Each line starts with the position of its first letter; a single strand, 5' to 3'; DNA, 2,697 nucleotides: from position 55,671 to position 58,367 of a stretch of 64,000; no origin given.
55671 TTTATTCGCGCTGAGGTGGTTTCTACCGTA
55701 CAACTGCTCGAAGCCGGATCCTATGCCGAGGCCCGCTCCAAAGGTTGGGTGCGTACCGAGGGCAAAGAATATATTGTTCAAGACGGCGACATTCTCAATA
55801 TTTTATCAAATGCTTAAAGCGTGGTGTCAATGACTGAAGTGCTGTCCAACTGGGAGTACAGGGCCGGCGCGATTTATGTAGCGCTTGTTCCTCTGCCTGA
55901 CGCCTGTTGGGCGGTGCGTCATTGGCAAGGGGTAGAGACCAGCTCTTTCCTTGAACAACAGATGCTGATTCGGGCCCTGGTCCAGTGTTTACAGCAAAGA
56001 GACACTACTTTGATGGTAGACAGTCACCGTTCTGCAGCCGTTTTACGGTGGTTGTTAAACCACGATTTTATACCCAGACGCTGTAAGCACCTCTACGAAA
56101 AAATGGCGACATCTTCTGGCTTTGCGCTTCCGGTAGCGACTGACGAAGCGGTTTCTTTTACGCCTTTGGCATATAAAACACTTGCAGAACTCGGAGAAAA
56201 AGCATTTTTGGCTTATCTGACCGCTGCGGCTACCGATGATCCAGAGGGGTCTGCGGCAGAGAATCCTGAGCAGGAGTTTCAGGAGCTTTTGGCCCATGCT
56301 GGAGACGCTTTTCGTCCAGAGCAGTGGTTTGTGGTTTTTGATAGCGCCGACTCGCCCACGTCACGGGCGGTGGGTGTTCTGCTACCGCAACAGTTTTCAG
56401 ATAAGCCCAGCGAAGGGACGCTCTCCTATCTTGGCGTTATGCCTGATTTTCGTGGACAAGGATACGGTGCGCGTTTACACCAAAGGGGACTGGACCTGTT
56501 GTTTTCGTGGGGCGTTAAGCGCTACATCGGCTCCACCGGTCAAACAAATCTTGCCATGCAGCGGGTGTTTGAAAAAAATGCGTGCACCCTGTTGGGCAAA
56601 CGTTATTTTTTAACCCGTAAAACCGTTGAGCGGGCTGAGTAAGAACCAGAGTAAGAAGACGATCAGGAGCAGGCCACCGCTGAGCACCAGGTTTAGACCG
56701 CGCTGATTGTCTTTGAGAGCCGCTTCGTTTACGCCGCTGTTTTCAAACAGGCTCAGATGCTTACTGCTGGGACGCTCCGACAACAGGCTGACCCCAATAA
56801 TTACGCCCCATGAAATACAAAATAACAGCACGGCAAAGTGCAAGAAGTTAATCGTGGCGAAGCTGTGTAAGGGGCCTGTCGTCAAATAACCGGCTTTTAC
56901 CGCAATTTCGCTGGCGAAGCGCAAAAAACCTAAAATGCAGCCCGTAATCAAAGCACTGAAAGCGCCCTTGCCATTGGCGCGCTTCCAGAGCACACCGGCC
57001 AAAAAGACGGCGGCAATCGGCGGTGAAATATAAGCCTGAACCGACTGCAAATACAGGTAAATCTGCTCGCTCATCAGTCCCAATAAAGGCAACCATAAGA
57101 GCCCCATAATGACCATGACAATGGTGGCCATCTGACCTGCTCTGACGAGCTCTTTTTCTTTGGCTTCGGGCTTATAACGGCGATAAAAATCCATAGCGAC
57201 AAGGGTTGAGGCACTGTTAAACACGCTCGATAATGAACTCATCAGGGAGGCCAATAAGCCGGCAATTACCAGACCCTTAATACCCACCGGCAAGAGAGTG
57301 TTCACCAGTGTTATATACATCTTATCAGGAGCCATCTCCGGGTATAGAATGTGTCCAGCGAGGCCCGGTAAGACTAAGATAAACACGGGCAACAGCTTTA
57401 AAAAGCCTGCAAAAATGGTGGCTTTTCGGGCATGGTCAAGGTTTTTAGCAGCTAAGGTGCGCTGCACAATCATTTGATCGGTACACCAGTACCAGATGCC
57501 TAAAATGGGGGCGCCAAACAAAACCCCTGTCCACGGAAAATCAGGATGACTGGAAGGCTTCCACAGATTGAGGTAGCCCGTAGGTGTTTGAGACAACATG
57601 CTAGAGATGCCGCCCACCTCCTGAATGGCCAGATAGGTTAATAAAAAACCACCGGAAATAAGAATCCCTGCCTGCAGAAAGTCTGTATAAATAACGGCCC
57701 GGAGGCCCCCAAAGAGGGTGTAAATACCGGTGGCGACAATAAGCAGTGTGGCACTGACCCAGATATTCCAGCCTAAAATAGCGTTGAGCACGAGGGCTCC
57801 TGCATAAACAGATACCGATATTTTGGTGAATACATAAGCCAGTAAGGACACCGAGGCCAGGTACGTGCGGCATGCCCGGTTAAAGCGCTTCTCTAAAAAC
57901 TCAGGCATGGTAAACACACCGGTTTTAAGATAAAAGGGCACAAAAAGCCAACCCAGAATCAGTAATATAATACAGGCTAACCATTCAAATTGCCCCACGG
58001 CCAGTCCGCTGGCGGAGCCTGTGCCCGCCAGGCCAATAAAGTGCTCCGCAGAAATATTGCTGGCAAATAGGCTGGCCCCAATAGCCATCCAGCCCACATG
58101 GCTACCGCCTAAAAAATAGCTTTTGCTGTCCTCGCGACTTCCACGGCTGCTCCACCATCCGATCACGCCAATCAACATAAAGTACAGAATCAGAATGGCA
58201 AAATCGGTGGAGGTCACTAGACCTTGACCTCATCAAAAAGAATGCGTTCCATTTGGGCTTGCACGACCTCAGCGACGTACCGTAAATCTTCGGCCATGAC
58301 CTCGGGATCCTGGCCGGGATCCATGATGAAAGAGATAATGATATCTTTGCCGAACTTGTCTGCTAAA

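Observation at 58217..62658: Giant cytoplasmic multi-propeller NHL protein coupled to a sodium:solute symporter and preceded by an AtpZ-like mini-protein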

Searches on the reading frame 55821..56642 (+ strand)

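Call 3: search_protein_families(library=pfam, proteins=[window:55821-56642:+], max_evalue=0.1)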
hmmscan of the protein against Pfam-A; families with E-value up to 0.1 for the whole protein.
window:55821-56642:+ (273 aa): 4 families
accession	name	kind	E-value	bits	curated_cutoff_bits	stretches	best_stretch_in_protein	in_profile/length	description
PF00583.31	Acetyltransf_1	-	4.8e-10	40.2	20.7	1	162-252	28-113/116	Acetyltransferase (GNAT) family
PF13302.13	Acetyltransf_3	-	2.1e-05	25.7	25.4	1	147-253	31-135/138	Acetyltransferase (GNAT) domain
PF13508.13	Acetyltransf_7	-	0.0014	19.4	27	1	181-223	12-53/84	Acetyltransferase (GNAT) domain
PF08445.16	FR47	-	0.03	14.7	22.1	0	197-222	20-45/86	FR47-like protein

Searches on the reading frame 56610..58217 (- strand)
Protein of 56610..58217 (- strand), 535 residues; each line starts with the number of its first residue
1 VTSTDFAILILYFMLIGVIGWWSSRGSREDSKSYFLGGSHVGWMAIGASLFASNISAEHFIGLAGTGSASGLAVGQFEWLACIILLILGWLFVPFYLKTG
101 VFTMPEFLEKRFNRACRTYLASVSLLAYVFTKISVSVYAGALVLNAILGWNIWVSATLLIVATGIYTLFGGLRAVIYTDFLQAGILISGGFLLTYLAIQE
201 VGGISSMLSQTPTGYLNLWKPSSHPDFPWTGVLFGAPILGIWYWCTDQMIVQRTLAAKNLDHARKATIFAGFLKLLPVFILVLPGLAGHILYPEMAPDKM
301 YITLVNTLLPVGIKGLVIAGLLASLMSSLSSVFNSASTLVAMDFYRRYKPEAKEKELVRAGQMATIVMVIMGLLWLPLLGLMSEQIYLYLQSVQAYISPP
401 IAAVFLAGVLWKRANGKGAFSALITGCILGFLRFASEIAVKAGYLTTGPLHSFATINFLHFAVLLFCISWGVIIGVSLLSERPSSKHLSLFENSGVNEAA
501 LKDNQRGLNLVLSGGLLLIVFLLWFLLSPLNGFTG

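Call 3: search_protein_families(library=pfam, proteins=[window:56610-58217:-], max_evalue=0.1)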
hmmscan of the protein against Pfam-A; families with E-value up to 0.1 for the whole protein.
window:56610-58217:- (535 aa): 2 families
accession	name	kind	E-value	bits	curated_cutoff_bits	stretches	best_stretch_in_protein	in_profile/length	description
PF00474.23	SSF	-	9.2e-95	318.3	22.8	1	34-426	1-406/406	Sodium:solute symporter family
PF17272.7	DUF5337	-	0.032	14.5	27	0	351-378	3-30/74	Family of unknown function (DUF5337)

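Call 4: search_protein_families(library=ncbifam, proteins=[window:56610-58217:-], max_evalue=0.1)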
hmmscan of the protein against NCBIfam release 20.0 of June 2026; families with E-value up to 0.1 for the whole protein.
window:56610-58217:- (535 aa): 9 families
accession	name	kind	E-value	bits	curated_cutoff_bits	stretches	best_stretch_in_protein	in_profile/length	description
TIGR00813.1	sss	superfamily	8.2e-119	397.3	184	1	34-426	1-411/411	sodium/solute symporter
NF007790.0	PRK10484.1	equivalog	5.6e-93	312.6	401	1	6-528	6-524/527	solute:sodium symporter family transporter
TIGR02121.1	Na_Pro_sym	equivalog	5.8e-32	111.1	515.5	1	7-487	5-476/488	sodium/proline symporter PutP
TIGR02119.1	panF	equivalog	5.5e-30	104.8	328.05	1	9-427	7-431/471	sodium/pantothenate symporter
TIGR03648.1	Na_symport_lg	subfamily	6.7e-24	84.2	320.75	2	7-197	3-189/547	VC_2705 family sodium/solute symporter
NF011948.0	PRK15419.1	equivalog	2.2e-16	59.8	955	1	5-428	10-439/502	sodium/proline symporter PutP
NF058657.1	MncbAcdTpMctC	equivalog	2.2e-09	36.3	670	2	9-209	12-216/527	monocarboxylic acid transporter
NF006903.2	PRK09395.1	subfamily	8.2e-06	24.5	750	1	8-428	40-473/552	cation/acetate symporter ActP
TIGR02711.1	symport_actP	equivalog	0.0039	16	1099.25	1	9-202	38-230/549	cation/acetate symporter ActP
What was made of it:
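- On Sodium:solute symporter family (PF00474 / TIGR00813), for the downstream gene: TIGR00813 scores 397 against a cut-off of 184 (calls 3, 4).
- Closest known: SLC5/SSS sugar symporters. Same: TIGR00813 scores 397 bits (call 4).
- Closest known: SLC5/SSS sugar symporters. Different: The substrate is unknown, and the score is below the PRK10484 (YidK) equivalog cut-off (call 4).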

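Call 73: search_solved_structures(query=window:56610-58217:-, max_evalue=1e-10)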
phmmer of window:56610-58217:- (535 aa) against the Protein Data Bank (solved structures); distinct sequences matched with E-value up to 1e-10: 14.
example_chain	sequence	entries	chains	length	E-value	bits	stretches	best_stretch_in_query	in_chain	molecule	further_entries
7sl8_A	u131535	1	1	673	5.3e-126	424.7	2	219-488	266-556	Sodium/glucose cotransporter 1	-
7sla_A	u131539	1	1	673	5.4e-126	424.6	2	219-488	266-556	Sodium/glucose cotransporter 1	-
7wmv_A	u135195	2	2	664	8.5e-122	410.8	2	219-488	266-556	Sodium/glucose cotransporter 1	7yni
7vsi_A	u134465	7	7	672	1.3e-110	373.8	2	197-490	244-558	Sodium/glucose cotransporter 2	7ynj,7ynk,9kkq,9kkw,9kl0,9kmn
8hb0_A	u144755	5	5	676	1.4e-110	373.8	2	197-490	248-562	Sodium/glucose cotransporter 2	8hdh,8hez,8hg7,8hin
2xq2_A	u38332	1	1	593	2.1e-83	284.1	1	5-434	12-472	SODIUM/GLUCOSE COTRANSPORTER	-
3dh4_A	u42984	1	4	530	5.1e-80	272.9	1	37-434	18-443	Sodium/glucose cotransporter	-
2xq2_B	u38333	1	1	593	1.3e-76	261.7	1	41-433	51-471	SODIUM/GLUCOSE COTRANSPORTER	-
5nv9_A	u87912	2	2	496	4.6e-34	121.3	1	5-430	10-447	Putative sodium:solute symporter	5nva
7sl9_A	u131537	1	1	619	2e-28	102.7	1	7-430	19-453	Sodium-coupled monocarboxylate transporter 1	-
26va_A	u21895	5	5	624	1.2e-24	90.2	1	5-437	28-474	Sodium-dependent multivitamin transporter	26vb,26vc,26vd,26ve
9zfl_A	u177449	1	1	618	1.2e-23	86.9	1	6-432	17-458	Sodium/iodide cotransporter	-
7uuy_A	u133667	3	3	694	4.7e-23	84.9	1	6-432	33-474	Sodium/iodide cotransporter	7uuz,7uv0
9rws_A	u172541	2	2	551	3.4e-17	65.6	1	11-428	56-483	Solute carrier family 5 (High affinity choline transporter), member 7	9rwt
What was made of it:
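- On Sodium:solute symporter family (PF00474 / TIGR00813), for the downstream gene: SGLT1 hits at E 5e-126 (call 73).
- Closest known: SLC5/SSS sugar symporters. Same: Full-length homology: SGLT1 E 5e-126 and vSGLT E 5e-80 (call 73).
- The symporter is closest to SGLT1/2 and vSGLT (call 73).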
